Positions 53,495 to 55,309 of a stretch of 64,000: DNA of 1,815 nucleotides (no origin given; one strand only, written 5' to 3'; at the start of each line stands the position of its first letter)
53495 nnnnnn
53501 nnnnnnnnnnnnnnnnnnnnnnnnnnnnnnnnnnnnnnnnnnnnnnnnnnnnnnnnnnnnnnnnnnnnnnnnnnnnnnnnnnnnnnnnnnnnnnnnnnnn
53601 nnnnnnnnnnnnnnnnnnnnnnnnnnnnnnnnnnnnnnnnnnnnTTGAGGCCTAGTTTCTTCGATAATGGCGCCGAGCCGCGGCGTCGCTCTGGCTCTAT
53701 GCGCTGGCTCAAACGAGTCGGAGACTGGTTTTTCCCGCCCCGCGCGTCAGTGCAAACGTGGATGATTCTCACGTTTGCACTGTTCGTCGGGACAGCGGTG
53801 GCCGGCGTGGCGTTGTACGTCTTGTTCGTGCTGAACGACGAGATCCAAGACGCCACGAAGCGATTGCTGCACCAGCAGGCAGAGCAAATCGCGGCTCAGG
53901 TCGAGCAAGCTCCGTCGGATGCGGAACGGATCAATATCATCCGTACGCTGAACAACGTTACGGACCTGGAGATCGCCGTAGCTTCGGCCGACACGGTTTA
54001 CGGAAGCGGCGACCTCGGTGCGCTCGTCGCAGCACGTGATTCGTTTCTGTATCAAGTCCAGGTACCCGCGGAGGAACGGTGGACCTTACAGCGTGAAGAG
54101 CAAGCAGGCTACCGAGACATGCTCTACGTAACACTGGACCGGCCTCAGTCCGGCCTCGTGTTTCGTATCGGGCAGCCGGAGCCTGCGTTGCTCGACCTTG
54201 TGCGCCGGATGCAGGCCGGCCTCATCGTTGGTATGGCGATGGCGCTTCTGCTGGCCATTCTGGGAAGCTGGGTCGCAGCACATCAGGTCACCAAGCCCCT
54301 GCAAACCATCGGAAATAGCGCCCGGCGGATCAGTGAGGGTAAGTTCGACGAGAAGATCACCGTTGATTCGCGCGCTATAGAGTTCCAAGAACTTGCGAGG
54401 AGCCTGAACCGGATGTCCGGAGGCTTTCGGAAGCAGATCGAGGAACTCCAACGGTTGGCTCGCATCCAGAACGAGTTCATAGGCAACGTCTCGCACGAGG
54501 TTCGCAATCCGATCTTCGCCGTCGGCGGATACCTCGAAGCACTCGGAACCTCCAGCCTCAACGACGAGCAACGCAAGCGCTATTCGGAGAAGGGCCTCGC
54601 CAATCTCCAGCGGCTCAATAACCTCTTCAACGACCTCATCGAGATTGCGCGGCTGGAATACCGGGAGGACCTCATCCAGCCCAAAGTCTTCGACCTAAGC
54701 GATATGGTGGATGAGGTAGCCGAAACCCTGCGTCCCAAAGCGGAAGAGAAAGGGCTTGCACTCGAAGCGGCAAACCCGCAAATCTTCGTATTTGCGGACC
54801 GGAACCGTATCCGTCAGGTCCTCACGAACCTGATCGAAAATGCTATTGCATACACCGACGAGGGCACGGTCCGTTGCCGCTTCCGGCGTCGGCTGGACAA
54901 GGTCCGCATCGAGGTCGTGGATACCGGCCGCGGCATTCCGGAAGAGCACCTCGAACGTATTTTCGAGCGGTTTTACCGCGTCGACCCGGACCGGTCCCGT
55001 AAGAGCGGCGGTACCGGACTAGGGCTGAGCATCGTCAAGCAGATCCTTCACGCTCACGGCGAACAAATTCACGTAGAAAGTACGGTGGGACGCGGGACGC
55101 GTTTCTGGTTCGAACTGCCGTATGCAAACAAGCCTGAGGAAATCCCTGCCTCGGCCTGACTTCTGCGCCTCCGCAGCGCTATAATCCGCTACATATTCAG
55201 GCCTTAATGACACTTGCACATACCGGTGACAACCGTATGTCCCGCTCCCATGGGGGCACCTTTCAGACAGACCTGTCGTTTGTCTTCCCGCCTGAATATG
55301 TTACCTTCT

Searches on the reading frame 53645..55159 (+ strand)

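Call 46: search_protein_families(library=pfam, proteins=[window:53645-55159:+], max_evalue=0.01)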
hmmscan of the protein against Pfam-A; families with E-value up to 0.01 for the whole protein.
window:53645-55159:+ (504 aa): 5 families
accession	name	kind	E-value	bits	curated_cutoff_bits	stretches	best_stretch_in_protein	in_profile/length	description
PF02518.31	HATPase_c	-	6.1e-34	117.2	26.4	1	385-494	2-110/111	Histidine kinase-, DNA gyrase B-, and HSP90-like ATPase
PF00512.31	HisKA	-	1.1e-15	57.9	26.9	1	275-338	2-64/66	His Kinase A (phospho-acceptor) domain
PF00672.30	HAMP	-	2.1e-10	41.2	25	1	211-259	2-49/53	HAMP domain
PF13581.12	HATPase_c_2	-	4.6e-05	23.9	27.4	1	388-461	31-104/127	Histidine kinase-like ATPase domain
PF13589.12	HATPase_c_3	-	0.008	16.6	25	0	390-461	4-77/137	Histidine kinase-, DNA gyrase B-, and HSP90-like ATPase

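Call 69: search_protein_families(library=ncbifam, proteins=[window:53645-55159:+], max_evalue=0.00001)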
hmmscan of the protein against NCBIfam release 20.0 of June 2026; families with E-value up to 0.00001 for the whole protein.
window:53645-55159:+ (504 aa): 85 families (the best 25 are shown)
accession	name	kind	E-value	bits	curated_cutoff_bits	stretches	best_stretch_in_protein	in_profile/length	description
NF046044.1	PnpS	equivalog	5.7e-73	246.2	400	1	264-492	159-390/390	two-component system histidine kinase PnpS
NF033092.0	HK_WalK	equivalog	9.4e-68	229.2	725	2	265-493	362-594/594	cell wall metabolism sensor histidine kinase WalK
TIGR02966.1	phoR_proteo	equivalog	1.4e-67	228.1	334.2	1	263-490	102-332/333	phosphate regulon sensor histidine kinase PhoR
NF040691.1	MtrAB_MtrB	equivalog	5.5e-63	213.7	450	1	186-494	183-493/507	MtrAB system histidine kinase MtrB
TIGR01386.1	cztS_silS_copS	subfamily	4.7e-59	200.6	292.55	1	35-492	3-457/457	heavy metal sensor histidine kinase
NF033091.0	HK_VanS_ACDEFG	equivalog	6.5e-53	179.7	400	1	213-482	16-284/293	vancomycin resistance histidine kinase VanS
TIGR02956.1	TMAO_torS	equivalog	8.7e-52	176.4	676.5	1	237-495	426-684/967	TMAO reductase system sensor histidine kinase/response regulator TorS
NF012163.2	BaeS_SmeS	equivalog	4.9e-51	174.1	500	1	194-487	167-452/457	sensor histidine kinase efflux regulator BaeS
NF041735.1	hist_kin_RppB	equivalog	9.4e-50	169.7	400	1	275-492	216-438/438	two-component system sensor histidine kinase RppB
NF045911.1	TCSHisKinNblS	equivalog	2.2e-49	168.3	1000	1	271-492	384-619/621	two-component system sensor histidine kinase NblS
NF008318.0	PRK11107.1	equivalog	8.6e-47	159.8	890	1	269-499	287-524/920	two-component sensor histidine kinase BarA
NF041210.1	his_kin_PieS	equivalog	1.6e-46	159.3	850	1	191-494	171-471/474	two component system sensor histidine kinase PieS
NF053855.1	HisKinPhoRBctds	equivalog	1.8e-46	158.8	500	1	270-491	356-581/583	two-component system sensor histidine kinase PhoR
NF008235.0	PRK11006.1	equivalog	3.7e-46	157.9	390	1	263-492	192-422/431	phosphate regulon sensor histidine kinase PhoR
NF007345.0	PRK09835.1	subfamily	3.7e-46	157.7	423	1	183-493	177-480/482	Cu(+)/Ag(+) sensor histidine kinase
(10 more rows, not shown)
